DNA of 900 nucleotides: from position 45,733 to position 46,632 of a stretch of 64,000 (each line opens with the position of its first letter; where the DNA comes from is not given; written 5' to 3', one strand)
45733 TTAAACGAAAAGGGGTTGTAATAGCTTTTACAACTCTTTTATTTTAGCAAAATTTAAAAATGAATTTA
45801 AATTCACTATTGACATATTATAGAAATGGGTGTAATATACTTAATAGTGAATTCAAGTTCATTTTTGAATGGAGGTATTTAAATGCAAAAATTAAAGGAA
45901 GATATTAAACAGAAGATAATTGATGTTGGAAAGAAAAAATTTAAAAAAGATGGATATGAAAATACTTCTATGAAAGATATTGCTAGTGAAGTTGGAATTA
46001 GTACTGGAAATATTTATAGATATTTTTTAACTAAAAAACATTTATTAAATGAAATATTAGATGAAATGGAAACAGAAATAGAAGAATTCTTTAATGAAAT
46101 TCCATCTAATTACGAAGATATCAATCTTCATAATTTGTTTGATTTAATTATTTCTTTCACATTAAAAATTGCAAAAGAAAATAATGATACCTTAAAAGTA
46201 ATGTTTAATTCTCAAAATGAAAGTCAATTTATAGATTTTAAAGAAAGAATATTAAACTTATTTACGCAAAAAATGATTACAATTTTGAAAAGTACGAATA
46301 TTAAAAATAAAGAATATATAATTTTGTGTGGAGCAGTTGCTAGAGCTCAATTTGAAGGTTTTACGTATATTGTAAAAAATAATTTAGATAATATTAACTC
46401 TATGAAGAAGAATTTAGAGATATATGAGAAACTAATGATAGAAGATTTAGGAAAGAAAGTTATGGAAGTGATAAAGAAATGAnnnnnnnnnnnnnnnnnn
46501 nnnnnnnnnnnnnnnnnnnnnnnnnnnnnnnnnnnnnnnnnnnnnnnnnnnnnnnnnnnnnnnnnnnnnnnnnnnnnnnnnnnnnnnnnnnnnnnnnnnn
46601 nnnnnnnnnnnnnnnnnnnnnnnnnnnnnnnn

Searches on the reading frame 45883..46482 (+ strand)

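Call 47: search_protein_families(library=pfam, proteins=[window:45883-46482:+], max_evalue=0.001)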
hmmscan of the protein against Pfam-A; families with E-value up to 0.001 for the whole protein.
window:45883-46482:+ (199 aa): 2 families
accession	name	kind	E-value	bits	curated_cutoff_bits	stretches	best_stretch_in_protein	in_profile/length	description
PF00440.29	TetR_N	-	2.7e-13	49.9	24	1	12-58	1-47/47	Bacterial regulatory proteins, tetR family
PF13022.12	HTH_Tnp_1_2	-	0.00085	19.9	27.9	0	23-70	22-68/122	Helix-turn-helix of insertion element transposase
